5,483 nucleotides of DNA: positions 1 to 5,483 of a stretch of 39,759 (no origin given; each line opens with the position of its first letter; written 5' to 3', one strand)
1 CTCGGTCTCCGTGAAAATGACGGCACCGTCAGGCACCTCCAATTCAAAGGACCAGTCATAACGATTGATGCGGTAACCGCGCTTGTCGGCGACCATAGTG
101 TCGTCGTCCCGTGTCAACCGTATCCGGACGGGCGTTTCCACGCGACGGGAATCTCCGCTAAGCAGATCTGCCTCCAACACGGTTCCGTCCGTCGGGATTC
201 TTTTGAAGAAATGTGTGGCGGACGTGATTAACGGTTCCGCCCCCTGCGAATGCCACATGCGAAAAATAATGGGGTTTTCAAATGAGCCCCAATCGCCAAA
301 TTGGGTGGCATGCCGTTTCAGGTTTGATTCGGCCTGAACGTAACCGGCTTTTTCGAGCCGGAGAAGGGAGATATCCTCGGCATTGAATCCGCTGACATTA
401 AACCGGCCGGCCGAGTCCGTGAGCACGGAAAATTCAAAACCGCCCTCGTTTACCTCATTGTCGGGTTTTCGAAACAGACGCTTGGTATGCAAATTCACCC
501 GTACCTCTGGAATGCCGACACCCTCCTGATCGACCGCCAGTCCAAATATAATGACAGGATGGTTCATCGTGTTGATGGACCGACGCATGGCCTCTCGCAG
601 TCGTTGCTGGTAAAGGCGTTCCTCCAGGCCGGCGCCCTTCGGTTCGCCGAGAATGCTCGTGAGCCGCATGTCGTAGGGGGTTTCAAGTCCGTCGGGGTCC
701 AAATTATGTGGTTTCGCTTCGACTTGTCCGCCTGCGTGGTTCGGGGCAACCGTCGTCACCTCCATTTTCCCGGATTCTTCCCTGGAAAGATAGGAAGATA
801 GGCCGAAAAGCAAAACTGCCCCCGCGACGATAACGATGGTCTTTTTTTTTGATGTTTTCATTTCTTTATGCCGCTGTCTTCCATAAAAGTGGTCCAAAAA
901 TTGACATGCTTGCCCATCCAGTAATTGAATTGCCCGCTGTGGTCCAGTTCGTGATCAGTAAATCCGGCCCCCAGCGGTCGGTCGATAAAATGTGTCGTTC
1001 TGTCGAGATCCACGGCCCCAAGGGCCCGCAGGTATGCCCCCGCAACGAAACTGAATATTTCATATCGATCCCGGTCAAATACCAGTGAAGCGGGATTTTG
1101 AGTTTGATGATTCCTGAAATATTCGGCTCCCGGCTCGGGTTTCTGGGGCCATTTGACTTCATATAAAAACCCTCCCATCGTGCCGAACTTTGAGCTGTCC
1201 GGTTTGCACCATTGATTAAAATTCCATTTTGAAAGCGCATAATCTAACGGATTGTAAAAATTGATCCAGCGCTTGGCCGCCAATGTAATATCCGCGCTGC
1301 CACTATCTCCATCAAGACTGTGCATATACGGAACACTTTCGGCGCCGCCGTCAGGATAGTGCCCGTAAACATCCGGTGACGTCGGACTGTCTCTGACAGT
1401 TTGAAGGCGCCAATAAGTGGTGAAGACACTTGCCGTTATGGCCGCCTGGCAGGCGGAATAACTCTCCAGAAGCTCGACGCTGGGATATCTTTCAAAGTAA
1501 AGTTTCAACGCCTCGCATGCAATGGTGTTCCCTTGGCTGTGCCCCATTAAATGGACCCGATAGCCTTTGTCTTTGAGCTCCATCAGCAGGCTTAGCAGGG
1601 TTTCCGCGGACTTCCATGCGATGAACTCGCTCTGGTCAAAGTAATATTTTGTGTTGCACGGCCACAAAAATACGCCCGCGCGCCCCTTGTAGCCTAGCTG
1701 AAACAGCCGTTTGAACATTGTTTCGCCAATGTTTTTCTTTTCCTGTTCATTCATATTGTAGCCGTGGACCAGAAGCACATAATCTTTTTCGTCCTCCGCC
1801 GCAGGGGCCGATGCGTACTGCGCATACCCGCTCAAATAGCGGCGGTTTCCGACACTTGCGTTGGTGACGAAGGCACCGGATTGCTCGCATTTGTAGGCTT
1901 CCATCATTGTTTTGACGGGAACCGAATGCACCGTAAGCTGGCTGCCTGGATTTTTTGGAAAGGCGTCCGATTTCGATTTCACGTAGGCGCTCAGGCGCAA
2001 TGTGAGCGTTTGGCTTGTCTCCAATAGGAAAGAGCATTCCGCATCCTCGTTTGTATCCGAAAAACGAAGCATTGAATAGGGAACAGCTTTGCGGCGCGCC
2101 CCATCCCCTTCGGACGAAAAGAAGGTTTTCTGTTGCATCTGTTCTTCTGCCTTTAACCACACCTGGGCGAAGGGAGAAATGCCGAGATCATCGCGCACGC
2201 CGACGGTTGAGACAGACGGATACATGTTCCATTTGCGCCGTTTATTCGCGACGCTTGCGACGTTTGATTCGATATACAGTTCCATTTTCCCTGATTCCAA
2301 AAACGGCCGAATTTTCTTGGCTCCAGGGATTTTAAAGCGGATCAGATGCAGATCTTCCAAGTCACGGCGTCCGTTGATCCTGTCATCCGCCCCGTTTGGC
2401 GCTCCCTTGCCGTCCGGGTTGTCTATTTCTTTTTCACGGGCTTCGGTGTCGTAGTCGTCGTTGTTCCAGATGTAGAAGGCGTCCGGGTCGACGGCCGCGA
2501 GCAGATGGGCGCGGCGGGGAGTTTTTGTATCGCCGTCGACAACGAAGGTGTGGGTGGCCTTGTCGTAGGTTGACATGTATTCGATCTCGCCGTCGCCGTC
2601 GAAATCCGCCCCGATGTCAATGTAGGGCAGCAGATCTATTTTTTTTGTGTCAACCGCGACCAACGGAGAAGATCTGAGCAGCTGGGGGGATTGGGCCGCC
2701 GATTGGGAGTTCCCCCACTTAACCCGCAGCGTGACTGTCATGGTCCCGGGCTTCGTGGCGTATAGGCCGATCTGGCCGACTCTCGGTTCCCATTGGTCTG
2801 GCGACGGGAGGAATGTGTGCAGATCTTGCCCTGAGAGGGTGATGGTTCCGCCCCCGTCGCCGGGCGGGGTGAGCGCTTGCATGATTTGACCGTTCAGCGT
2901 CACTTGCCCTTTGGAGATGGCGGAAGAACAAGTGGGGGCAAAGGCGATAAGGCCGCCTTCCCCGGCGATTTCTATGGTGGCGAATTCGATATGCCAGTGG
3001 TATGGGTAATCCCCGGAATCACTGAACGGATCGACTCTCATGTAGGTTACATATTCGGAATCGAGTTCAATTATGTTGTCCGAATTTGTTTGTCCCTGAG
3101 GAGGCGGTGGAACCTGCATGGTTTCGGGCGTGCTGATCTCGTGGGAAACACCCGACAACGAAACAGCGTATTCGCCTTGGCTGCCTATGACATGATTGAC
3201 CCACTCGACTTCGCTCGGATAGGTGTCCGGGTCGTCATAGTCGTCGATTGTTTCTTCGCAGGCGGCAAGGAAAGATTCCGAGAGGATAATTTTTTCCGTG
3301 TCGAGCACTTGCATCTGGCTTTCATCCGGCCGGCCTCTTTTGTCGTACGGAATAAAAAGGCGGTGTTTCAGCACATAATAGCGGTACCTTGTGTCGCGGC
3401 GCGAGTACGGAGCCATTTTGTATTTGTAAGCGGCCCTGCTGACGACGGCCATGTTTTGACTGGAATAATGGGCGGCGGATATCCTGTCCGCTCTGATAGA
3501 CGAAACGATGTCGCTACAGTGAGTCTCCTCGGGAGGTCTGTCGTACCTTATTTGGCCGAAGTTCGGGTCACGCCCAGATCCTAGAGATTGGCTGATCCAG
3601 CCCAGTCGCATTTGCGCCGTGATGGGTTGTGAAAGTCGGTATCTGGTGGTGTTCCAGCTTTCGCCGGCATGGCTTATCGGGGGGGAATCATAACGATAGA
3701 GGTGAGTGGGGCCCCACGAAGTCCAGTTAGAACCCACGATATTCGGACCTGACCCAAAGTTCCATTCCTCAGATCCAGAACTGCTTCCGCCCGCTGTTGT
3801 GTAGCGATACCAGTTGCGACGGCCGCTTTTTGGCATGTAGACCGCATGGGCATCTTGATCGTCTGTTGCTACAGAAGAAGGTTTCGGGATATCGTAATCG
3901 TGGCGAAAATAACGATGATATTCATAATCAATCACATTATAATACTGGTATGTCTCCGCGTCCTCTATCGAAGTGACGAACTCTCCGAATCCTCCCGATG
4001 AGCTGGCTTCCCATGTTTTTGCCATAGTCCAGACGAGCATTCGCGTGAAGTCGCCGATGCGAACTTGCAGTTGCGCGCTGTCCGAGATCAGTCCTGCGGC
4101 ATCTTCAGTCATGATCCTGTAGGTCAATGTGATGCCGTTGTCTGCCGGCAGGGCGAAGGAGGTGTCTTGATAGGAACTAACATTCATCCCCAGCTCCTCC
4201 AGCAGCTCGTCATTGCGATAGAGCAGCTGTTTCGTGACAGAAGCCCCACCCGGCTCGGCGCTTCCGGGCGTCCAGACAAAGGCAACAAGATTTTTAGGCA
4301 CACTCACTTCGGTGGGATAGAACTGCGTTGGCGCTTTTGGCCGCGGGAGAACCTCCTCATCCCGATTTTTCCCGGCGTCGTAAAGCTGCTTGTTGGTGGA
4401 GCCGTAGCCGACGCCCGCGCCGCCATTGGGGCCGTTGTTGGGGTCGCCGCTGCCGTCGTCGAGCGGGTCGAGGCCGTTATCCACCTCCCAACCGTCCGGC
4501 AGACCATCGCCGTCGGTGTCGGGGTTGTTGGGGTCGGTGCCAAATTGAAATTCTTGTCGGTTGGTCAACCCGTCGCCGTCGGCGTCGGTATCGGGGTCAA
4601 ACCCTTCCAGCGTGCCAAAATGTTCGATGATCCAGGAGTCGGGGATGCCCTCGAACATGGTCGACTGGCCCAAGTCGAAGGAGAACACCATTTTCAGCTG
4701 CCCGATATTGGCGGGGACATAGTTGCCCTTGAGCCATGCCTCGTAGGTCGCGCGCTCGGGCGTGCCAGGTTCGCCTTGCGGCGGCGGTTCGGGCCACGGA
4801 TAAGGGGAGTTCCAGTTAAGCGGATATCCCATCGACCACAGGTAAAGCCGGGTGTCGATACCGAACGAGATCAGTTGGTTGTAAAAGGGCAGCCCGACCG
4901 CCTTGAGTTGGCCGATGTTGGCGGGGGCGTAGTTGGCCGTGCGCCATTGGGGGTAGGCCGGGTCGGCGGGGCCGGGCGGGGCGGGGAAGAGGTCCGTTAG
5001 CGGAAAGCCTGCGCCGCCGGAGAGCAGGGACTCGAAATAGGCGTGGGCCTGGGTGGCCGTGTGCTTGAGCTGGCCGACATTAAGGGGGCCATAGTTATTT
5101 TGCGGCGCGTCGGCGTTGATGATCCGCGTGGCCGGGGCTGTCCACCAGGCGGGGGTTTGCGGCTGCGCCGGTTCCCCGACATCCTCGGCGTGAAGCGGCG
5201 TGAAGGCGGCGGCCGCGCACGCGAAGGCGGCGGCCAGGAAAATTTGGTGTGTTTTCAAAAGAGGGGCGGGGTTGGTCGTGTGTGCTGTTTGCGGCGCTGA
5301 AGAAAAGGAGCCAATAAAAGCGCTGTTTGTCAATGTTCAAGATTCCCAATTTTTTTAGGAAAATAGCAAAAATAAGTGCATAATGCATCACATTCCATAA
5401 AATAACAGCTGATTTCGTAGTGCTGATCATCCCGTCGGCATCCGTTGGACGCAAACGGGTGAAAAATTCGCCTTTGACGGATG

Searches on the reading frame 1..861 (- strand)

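Call 5: search_protein_families(library=pfam, proteins=[window:1-861:-], max_evalue=0.1)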
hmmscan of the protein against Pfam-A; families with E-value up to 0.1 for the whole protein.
window:1-861:- (287 aa): 1 family
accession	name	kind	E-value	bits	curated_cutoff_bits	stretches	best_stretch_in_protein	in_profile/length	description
PF13620.12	CarboxypepD_reg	-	0.036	14.9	32.3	0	107-179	4-64/82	Carboxypeptidase regulatory-like domain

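Call 6: search_protein_families(library=ncbifam, proteins=[window:1-861:-], max_evalue=0.1)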
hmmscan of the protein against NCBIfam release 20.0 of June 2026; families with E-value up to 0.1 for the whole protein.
window:1-861:- (287 aa): 0 families

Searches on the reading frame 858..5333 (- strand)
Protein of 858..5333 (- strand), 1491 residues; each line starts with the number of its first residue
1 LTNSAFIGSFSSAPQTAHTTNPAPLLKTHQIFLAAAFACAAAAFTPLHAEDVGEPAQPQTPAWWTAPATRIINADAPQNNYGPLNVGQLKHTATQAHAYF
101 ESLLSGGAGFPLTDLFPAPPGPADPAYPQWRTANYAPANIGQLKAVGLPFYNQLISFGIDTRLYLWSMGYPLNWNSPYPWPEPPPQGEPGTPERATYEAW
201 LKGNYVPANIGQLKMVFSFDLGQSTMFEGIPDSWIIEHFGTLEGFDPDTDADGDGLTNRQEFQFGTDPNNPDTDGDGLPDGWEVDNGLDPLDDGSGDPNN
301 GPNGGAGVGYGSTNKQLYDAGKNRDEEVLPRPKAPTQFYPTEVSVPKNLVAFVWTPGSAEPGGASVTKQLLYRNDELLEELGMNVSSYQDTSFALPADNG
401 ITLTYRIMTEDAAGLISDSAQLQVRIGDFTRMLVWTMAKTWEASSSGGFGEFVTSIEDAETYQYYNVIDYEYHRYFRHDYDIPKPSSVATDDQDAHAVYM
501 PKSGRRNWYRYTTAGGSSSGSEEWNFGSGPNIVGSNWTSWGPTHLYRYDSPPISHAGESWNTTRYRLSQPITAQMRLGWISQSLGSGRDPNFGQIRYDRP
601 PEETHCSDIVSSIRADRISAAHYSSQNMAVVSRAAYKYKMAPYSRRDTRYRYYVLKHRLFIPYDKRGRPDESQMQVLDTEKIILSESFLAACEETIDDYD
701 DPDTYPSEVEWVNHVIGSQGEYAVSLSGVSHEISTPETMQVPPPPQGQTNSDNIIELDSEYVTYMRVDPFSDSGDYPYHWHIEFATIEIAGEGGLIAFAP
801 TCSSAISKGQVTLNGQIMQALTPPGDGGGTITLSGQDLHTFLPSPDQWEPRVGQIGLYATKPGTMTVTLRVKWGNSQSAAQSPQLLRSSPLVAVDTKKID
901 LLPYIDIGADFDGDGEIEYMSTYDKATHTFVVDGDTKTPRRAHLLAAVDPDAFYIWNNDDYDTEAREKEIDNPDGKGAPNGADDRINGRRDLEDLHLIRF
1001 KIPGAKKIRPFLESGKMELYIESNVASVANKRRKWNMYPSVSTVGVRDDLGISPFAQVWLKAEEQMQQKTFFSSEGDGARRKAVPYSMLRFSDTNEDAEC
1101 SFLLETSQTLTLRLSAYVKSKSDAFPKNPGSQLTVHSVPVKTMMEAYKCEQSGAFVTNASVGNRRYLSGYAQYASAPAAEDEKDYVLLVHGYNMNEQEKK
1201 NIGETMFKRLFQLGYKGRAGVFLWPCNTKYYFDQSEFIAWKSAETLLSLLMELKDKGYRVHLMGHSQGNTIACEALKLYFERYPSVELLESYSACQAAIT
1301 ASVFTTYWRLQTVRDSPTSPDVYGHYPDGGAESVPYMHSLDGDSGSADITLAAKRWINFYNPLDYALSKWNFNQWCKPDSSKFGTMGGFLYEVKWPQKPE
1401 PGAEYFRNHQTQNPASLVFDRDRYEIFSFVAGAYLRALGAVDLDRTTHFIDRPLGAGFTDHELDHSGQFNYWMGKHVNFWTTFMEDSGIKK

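Call 5: search_protein_families(library=pfam, proteins=[window:858-5333:-], max_evalue=0.1)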
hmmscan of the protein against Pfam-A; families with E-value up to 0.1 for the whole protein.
window:858-5333:- (1491 aa): 2 families
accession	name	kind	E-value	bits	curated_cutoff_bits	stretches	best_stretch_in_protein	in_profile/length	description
PF18884.5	TSP3_bac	-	1.3e-06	28.6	25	2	250-271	1-22/22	Bacterial TSP3 repeat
PF05990.18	DUF900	-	1.7e-05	24.9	20.5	1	1180-1277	16-113/232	Alpha/beta hydrolase of unknown function (DUF900)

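Call 6: search_protein_families(library=ncbifam, proteins=[window:858-5333:-], max_evalue=0.1)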
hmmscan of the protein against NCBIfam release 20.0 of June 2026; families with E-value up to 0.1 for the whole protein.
window:858-5333:- (1491 aa): 3 families
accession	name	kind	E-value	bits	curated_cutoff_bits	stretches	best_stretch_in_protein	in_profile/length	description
NF042425.1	Amuc_1099_fam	equivalog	3.7e-06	26.8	50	1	220-272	96-151/321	Amuc_1099 family pilus-like system protein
NF033765.2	gliding_CglD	equivalog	1.8e-05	22.7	400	1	249-316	265-332/1124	adventurous gliding motility lipoprotein CglD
NF047639.1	throspo3_MtsD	equivalog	0.0016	16.6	800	1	249-293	459-503/651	cell-cell cohesion protein MtsD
